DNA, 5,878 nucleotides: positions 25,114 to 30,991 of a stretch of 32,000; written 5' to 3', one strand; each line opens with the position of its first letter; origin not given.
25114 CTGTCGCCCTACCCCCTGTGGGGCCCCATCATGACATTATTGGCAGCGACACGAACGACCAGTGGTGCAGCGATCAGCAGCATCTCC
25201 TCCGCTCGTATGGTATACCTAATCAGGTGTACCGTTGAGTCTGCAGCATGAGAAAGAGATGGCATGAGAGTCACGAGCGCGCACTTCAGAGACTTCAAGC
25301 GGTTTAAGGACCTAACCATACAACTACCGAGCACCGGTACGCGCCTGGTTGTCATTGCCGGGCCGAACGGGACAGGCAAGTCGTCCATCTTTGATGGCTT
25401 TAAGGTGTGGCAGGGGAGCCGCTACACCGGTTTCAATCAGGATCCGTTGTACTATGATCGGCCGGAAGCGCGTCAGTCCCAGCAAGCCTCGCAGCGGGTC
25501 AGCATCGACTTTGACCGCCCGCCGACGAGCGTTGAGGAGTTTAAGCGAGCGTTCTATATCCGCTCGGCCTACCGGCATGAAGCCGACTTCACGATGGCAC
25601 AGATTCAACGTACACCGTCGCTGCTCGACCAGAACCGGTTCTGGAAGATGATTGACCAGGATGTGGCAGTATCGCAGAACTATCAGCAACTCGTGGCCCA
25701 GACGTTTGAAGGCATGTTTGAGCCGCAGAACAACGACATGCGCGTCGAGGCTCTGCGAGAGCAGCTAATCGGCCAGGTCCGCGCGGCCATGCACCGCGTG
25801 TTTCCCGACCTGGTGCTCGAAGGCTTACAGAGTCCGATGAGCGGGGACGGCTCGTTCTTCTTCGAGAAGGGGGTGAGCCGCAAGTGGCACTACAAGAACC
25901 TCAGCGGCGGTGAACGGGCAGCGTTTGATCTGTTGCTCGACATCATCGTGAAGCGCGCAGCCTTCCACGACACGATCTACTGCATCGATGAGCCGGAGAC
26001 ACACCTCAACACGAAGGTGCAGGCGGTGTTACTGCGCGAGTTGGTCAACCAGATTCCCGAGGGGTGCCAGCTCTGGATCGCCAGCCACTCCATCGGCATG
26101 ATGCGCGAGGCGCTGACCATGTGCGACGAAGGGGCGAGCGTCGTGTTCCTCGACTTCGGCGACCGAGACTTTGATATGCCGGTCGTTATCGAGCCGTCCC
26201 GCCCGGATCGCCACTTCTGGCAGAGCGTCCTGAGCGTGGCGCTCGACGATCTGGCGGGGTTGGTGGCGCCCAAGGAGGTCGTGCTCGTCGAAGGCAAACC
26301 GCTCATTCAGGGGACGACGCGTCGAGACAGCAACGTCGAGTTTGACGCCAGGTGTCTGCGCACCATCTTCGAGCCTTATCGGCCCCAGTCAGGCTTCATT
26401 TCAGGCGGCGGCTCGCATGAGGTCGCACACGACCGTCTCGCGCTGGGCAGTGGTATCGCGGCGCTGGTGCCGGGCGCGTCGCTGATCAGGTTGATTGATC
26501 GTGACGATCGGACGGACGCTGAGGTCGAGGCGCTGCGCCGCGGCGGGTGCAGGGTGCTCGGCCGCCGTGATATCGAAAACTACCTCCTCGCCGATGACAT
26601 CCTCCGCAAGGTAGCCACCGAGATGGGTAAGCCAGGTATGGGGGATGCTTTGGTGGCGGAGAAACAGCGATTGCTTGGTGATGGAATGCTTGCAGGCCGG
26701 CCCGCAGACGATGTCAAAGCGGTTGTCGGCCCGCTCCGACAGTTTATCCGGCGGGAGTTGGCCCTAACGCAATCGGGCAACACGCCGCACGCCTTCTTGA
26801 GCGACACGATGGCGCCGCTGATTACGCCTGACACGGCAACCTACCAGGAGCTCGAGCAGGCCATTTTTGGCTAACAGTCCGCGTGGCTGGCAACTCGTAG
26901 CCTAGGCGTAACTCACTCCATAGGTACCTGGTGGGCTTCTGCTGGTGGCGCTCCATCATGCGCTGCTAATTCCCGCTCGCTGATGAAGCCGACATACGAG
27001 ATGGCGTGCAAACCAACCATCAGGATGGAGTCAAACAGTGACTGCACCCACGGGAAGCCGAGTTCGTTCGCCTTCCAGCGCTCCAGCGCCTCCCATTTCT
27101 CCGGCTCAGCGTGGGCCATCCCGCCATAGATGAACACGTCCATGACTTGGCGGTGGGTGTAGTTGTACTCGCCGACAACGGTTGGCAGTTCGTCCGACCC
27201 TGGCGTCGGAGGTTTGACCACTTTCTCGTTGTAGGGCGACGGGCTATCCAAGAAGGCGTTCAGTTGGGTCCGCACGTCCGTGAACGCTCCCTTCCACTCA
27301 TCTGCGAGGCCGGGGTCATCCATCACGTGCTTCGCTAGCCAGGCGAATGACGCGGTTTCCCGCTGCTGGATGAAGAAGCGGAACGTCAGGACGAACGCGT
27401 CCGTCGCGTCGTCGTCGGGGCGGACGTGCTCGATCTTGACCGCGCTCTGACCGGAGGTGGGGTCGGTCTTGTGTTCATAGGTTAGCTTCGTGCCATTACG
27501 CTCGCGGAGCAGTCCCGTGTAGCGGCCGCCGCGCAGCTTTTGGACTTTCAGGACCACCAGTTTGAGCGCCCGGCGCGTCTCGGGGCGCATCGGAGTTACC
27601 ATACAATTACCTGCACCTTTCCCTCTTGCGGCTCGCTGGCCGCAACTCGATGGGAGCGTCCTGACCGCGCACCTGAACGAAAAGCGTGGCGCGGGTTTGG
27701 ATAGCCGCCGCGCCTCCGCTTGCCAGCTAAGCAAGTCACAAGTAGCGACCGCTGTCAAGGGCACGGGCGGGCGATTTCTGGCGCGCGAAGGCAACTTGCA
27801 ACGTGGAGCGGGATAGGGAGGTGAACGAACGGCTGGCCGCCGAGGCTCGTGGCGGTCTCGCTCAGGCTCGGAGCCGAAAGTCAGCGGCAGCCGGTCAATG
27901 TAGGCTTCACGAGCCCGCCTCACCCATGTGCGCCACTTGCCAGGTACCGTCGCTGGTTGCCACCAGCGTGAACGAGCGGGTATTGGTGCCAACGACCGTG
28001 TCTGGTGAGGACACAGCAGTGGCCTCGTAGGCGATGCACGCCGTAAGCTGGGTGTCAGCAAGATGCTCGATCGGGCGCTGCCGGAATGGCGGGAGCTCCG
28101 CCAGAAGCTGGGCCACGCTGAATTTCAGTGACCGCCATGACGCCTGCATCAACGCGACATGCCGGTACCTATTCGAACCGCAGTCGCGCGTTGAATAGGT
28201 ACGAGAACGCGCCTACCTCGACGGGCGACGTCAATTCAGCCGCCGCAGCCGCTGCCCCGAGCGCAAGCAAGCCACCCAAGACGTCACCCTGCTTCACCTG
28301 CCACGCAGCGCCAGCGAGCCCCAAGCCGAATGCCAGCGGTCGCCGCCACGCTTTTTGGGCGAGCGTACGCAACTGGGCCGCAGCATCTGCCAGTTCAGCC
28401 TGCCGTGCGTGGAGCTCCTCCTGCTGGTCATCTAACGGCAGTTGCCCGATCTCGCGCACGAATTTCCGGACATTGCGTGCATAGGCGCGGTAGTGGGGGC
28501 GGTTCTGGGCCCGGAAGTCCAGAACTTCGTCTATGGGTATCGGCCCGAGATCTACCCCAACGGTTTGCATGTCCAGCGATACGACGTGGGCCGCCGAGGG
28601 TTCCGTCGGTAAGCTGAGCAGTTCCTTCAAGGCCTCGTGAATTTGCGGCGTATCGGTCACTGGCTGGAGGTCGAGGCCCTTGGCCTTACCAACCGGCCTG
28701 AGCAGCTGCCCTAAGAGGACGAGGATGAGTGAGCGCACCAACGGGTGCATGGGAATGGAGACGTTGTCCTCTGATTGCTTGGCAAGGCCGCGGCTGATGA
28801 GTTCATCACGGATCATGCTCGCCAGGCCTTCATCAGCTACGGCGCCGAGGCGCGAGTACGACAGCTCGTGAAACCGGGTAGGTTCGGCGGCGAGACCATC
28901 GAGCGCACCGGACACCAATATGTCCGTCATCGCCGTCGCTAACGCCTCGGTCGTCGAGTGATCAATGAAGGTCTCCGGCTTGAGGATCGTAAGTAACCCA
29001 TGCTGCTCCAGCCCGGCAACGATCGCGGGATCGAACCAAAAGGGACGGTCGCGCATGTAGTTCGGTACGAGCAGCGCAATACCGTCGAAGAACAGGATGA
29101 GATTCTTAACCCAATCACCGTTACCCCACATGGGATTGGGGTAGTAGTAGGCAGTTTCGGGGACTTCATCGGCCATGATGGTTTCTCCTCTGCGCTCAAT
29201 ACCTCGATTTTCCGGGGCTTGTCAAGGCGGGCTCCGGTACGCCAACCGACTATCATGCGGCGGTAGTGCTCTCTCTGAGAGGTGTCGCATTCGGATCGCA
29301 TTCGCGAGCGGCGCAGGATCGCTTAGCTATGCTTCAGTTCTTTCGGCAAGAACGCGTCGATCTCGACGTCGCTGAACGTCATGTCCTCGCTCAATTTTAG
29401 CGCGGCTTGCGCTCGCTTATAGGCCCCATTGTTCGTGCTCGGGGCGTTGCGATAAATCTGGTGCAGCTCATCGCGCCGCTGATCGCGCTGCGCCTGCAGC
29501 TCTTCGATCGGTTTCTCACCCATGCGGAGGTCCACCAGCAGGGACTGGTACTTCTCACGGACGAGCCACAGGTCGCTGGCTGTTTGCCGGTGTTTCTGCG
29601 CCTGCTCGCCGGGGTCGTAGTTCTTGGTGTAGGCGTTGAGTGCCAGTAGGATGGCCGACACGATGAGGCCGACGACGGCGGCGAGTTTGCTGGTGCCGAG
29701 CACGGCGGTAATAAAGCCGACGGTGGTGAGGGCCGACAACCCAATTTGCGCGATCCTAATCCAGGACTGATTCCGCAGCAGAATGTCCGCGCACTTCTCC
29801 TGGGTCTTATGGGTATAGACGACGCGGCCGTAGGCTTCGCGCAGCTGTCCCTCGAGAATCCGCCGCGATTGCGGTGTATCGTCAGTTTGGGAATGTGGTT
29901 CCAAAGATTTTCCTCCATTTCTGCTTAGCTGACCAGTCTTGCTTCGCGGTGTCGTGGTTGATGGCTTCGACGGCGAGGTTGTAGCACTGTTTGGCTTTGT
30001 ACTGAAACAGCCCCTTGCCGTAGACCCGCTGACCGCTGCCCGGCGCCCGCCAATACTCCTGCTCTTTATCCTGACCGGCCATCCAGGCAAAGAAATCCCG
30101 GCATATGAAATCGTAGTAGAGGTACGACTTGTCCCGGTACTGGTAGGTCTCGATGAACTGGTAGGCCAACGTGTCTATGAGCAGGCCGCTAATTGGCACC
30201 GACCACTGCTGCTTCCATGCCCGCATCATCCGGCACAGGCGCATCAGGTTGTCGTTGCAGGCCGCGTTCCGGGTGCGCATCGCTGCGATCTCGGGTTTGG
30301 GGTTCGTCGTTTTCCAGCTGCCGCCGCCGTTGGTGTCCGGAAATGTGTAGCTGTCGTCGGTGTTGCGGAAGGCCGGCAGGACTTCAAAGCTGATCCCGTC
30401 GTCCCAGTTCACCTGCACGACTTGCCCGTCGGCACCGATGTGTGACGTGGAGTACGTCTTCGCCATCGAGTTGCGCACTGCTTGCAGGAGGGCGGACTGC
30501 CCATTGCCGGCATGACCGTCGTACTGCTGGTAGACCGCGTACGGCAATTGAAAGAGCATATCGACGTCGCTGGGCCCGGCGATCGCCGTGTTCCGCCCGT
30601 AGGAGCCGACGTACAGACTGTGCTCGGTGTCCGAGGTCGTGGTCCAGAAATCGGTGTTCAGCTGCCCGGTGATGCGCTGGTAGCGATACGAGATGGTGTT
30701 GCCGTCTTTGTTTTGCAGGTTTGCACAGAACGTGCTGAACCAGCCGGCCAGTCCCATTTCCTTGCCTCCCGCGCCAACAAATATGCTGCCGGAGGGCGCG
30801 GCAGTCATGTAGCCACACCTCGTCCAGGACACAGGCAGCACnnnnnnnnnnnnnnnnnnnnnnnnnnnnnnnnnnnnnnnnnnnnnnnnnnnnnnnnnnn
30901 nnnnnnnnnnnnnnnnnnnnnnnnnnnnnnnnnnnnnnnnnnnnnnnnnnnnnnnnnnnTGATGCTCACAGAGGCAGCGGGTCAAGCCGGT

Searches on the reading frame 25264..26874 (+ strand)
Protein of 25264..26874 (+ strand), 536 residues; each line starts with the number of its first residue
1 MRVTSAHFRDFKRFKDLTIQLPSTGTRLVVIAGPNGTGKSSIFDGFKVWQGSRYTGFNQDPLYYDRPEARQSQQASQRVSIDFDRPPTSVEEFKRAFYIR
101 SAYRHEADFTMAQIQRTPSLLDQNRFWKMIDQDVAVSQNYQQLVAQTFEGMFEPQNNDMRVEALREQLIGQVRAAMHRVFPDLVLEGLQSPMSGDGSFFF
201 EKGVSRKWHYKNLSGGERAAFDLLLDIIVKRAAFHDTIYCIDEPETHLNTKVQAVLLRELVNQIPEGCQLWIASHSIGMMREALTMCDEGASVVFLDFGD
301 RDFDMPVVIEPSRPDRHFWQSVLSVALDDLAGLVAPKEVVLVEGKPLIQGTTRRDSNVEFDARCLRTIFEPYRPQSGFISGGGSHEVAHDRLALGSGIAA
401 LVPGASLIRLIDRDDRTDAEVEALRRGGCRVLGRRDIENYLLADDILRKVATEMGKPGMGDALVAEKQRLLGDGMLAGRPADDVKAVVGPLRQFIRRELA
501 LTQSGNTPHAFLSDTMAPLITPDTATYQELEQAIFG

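Call 55: search_protein_families(library=pfam, proteins=[window:25264-26874:+], max_evalue=0.001)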
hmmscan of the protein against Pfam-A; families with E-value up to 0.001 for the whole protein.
window:25264-26874:+ (536 aa): 5 families
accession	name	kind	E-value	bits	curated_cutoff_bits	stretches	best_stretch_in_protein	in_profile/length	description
PF13304.12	AAA_21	-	7.2e-14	53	27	1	178-280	220-303/304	AAA domain, putative AbiEii toxin, Type IV TA system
PF02463.25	SMC_N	-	1.1e-10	41.8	40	1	8-285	7-207/220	RecF/RecN/SMC N terminal domain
PF13175.12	AAA_15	-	8.7e-10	39.2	32.1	1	236-277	329-371/374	AAA ATPase domain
PF13476.12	AAA_23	-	3.8e-08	34.7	27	1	9-85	5-81/201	AAA domain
PF13514.12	AAA_27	-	1.7e-05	24.9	22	1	1-46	1-46/206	AAA domain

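Call 79: search_protein_families(library=padloc, proteins=[window:25264-26871:+], max_evalue=0.001)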
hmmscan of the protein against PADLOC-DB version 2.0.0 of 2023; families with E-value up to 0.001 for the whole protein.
window:25264-26871:+ (536 aa): 73 families (the best 25 are shown)
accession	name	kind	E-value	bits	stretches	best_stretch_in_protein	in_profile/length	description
PDLC02981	AriAB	-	2.8e-28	97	2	158-453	252-533/694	-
PDLC02980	AriA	-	1.4e-16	59.3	1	28-279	1-302/304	-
PDLC04135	mad3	-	1.2e-15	55.9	2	3-65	2-67/374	mads_3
PDLC00289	PtuA1|PtuA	-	1.2e-13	48.9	1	1-276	1-288/404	AAA ATPase domain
PDLC03878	NsnB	-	1.9e-13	48.9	1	5-280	4-281/345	-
PDLC02982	AriAB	-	7.2e-13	46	2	200-277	206-279/570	-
PDLC02979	AriA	-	1e-12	46.5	2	231-276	314-369/373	-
PDLC00271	PtuA1|PtuA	-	3.5e-12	44.6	1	1-52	1-49/421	AAA ATPase domain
PDLC00290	PtuA1|PtuA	-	3.5e-11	41.1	1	212-276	246-309/414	AAA ATPase domain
PDLC00278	PtuA1|PtuA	-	6.8e-11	40.1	1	1-74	1-73/436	AAA ATPase domain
PDLC02335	AbiLi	-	1.5e-10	38.7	1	6-281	53-242/326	AbiLi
PDLC04213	HEC-02A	-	5.2e-10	37.4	1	1-298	1-294/337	-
PDLC04176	HEC-01A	-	6e-09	33.7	1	1-55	1-52/371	-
PDLC02913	ATPase_I-A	-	6.6e-09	33.4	1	3-46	54-94/508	-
PDLC00293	PtuA1|PtuA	-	3e-08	31.1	0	1-43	1-42/527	AAA ATPase domain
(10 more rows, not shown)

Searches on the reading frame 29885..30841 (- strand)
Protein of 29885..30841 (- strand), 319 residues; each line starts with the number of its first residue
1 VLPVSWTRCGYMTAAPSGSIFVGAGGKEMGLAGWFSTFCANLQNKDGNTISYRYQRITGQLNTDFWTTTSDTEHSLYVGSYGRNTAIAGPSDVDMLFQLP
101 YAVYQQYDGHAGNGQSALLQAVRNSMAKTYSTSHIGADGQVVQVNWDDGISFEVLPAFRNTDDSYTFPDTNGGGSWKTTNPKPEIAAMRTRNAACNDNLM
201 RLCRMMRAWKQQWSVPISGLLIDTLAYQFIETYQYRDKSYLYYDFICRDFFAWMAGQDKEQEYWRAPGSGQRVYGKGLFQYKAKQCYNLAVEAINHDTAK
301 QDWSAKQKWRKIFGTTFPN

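Call 79: search_protein_families(library=padloc, proteins=[window:29885-30841:-], max_evalue=0.001)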
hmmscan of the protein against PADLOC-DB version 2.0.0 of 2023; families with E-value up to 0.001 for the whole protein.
window:29885-30841:- (319 aa): 26 families (the best 25 are shown)
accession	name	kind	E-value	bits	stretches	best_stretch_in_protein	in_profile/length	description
PDLC00786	Cyclase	-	7.6e-143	473.2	1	29-319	1-293/293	oligonucleotide-cyclase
PDLC00796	Cyclase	-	6e-103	343.4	1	31-319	3-286/432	oligonucleotide-cyclase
PDLC00792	Cyclase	-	5.9e-78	259.5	1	29-264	1-236/236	oligonucleotide-cyclase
PDLC00814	Cyclase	-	9.2e-77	256.3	1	42-318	21-291/295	oligonucleotide-cyclase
PDLC00771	Cyclase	-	1.3e-69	232.6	1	44-273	14-253/271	oligonucleotide-cyclase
PDLC00804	Cyclase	-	2.4e-58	195.7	1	50-236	2-195/256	oligonucleotide-cyclase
PDLC00823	Cyclase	-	6.3e-43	145.4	1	35-319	9-283/285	oligonucleotide-cyclase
PDLC00805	Cyclase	-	5.8e-30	102.8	1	41-252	37-244/314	oligonucleotide-cyclase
PDLC00809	Cyclase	-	2.4e-27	94.3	1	41-318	16-293/295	oligonucleotide-cyclase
PDLC00776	Cyclase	-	7.7e-21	72.7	1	33-318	7-284/287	oligonucleotide-cyclase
PDLC00802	Cyclase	-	1.7e-19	68.2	1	129-319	134-330/332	oligonucleotide-cyclase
PDLC00818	Cyclase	-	2.3e-16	58.2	1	66-318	35-293/322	oligonucleotide-cyclase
PDLC00769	Cyclase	-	1.7e-15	55.2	1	41-242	15-208/261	oligonucleotide-cyclase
PDLC00790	Cyclase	-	3.1e-12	44.5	1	34-236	40-233/310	oligonucleotide-cyclase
PDLC00820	Cyclase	-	6.3e-12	43.4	1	71-318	43-276/324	oligonucleotide-cyclase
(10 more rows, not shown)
